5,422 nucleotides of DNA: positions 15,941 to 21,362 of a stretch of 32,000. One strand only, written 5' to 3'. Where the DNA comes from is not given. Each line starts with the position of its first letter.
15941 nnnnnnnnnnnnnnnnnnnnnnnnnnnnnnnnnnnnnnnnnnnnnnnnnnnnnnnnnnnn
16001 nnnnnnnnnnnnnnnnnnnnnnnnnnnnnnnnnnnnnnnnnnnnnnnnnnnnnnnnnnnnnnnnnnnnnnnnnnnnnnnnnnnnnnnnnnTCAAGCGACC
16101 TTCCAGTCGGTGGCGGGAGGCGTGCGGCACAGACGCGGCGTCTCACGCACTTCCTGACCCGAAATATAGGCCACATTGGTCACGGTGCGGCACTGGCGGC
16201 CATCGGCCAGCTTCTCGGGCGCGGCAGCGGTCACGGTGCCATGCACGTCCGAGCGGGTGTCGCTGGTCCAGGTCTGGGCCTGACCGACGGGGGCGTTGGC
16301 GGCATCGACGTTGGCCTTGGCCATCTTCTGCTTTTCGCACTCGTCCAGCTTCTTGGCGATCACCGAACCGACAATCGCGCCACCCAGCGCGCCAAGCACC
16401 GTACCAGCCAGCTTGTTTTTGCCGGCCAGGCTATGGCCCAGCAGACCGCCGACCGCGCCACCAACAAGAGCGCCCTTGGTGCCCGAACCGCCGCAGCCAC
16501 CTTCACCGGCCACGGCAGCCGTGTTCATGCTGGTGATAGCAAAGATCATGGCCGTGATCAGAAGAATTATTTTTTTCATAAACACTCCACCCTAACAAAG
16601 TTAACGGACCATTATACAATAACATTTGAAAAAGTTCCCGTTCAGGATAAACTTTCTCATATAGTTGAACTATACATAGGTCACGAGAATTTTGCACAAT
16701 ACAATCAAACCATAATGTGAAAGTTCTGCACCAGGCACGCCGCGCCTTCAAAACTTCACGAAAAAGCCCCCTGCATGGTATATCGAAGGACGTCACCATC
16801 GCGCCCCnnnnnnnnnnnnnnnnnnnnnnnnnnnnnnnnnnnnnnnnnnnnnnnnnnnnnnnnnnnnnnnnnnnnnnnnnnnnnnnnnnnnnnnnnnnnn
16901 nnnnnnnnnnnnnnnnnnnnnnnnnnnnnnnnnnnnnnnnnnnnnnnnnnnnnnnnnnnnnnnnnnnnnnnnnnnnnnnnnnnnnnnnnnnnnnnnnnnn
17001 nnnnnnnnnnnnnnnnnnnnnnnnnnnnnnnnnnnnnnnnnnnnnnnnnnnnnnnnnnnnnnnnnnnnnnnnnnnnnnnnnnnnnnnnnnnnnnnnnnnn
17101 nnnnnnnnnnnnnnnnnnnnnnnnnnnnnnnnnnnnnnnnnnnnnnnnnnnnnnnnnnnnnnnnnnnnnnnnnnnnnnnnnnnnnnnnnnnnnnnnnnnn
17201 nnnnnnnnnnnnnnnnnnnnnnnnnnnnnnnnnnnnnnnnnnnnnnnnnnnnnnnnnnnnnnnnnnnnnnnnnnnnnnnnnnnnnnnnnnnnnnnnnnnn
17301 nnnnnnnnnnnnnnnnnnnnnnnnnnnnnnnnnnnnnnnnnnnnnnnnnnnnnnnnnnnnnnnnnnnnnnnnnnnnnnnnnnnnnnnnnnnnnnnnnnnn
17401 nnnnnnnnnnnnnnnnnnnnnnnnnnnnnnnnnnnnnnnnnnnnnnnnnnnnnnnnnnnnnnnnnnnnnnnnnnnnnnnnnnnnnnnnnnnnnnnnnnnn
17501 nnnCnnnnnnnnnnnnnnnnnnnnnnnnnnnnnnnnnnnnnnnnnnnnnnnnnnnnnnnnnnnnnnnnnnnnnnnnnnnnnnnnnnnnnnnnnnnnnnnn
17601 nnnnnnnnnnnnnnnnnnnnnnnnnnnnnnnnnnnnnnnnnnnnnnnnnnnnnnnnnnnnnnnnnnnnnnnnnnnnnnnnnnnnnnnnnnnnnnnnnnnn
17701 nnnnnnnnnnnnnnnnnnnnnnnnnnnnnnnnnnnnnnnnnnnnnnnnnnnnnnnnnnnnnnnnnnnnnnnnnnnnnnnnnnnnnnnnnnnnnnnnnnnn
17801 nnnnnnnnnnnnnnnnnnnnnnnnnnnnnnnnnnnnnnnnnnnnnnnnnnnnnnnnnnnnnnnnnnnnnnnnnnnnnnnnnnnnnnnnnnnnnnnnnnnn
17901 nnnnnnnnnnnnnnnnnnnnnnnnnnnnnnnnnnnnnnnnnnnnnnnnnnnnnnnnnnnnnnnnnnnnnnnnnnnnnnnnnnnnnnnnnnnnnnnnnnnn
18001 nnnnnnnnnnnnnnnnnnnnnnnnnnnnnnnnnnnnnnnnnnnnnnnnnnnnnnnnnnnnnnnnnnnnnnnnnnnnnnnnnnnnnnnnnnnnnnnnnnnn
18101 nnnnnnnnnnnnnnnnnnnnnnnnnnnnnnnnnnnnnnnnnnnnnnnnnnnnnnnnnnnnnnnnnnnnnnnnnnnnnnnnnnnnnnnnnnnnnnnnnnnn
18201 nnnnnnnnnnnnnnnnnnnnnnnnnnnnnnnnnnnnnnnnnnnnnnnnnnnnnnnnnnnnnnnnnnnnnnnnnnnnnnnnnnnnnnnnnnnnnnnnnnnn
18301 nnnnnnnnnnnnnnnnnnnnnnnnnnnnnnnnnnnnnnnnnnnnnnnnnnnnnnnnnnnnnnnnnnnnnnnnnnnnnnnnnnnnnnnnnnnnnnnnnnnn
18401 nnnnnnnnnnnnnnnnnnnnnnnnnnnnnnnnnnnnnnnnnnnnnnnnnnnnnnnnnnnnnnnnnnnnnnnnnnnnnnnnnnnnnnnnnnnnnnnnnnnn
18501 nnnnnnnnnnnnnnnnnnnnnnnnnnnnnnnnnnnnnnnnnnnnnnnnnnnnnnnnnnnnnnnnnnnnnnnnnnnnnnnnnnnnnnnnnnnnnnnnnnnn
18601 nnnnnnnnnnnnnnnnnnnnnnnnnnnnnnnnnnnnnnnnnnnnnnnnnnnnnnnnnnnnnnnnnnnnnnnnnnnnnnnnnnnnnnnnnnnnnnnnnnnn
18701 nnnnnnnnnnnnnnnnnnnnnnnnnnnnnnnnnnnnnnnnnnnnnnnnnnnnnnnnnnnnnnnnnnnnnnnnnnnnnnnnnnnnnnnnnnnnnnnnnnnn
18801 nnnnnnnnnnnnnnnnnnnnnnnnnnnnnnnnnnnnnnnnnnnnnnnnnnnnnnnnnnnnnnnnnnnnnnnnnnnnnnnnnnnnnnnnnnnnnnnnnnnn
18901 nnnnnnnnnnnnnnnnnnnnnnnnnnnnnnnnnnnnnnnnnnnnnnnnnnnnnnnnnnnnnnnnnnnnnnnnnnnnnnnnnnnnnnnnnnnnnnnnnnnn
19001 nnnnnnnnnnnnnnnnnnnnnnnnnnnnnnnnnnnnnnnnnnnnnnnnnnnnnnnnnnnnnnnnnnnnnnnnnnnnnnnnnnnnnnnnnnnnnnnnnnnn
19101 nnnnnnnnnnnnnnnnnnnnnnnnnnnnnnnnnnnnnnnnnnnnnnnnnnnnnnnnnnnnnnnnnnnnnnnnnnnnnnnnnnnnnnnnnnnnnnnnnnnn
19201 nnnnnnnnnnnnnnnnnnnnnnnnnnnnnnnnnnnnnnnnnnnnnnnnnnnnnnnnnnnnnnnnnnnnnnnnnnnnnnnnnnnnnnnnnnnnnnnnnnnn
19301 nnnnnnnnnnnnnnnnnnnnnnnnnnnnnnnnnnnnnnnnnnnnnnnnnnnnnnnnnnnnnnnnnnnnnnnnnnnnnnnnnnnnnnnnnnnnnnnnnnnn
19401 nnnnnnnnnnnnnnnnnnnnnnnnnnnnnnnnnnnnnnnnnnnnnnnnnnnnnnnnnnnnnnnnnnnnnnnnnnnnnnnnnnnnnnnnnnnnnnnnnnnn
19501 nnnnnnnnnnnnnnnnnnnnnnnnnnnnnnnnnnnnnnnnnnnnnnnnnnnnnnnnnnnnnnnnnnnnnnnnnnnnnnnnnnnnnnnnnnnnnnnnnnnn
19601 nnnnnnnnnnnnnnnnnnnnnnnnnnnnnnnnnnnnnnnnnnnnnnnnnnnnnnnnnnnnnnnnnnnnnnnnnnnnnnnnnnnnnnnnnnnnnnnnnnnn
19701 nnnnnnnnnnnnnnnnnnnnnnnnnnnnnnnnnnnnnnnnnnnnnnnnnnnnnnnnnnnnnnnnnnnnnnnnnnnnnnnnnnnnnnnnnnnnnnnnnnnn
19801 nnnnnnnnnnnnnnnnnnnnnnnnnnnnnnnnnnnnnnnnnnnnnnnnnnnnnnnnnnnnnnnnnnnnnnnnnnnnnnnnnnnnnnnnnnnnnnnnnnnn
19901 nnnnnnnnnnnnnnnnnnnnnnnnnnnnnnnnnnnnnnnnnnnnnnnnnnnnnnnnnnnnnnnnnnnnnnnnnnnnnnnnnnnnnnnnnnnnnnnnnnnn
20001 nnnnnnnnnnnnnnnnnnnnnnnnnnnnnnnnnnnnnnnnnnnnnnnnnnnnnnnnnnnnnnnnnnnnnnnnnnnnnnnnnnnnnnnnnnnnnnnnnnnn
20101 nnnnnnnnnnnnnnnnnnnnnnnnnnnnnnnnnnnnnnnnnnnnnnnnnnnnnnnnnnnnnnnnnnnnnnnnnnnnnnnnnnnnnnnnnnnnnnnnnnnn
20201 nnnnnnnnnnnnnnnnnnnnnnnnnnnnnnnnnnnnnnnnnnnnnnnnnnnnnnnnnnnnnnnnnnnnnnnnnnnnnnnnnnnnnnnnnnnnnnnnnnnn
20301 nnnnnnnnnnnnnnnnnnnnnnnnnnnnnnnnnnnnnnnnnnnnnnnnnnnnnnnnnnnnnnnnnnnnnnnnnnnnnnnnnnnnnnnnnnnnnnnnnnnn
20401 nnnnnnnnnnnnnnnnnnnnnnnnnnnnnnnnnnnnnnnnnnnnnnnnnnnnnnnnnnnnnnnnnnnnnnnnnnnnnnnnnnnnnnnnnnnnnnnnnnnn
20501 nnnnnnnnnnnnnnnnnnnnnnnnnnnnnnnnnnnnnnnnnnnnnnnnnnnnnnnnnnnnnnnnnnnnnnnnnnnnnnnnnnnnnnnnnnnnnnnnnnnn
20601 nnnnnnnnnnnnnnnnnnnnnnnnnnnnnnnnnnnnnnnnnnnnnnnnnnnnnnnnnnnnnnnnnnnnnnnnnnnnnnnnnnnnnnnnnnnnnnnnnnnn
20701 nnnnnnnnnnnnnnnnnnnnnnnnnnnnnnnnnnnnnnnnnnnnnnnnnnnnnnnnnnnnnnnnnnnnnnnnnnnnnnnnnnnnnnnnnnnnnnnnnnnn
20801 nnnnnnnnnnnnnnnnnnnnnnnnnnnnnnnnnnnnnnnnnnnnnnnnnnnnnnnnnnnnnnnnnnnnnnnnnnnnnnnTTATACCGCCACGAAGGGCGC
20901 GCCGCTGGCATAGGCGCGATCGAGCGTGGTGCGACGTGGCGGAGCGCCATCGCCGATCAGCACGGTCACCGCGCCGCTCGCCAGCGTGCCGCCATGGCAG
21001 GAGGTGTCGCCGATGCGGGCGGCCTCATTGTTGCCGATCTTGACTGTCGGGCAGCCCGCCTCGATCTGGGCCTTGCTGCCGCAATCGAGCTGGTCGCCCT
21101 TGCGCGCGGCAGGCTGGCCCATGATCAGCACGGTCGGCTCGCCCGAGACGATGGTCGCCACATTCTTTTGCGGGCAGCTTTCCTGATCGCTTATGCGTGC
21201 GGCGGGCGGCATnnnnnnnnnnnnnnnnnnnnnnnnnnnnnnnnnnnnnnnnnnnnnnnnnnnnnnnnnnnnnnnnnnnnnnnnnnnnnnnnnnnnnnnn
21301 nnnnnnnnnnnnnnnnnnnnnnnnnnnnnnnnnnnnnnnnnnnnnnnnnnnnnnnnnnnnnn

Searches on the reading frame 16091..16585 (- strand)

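Call 14: search_protein_families(library=pfam, proteins=[window:16091-16585:-], max_evalue=0.001)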
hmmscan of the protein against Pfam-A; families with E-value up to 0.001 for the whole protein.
window:16091-16585:- (164 aa): 2 families
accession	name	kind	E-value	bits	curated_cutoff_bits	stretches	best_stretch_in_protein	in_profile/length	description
PF05433.20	Rick_17kDa_Anti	-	1.4e-07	31.7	24.2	1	38-76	2-42/43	Glycine zipper 2TM domain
PF13488.11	Gly-zipper_Omp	-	2.1e-05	24.8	25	1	38-82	2-44/46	Glycine zipper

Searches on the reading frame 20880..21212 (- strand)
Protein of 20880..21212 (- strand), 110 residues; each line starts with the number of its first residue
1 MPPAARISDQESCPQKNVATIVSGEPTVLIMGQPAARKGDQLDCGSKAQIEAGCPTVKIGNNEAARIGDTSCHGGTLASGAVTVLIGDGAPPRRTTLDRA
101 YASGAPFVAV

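Call 6: search_protein_families(library=pfam, proteins=[window:20880-21212:-], max_evalue=0.1)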
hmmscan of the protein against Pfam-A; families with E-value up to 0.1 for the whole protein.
window:20880-21212:- (110 aa): 1 family
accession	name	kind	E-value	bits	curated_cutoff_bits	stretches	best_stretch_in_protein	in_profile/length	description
PF05488.18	PAAR_motif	-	1.5e-18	67.2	27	2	3-47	24-67/70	PAAR motif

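Call 7: search_protein_families(library=ncbifam, proteins=[window:20880-21212:-], max_evalue=0.1)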
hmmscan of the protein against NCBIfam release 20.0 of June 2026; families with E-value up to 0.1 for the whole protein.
window:20880-21212:- (110 aa): 1 family
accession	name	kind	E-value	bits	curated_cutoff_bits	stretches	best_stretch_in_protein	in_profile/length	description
NF033420.0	T6SS_PAAR_dom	equivalog_domain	2.5e-10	40.4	124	2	3-46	35-83/94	type VI secretion system PAAR protein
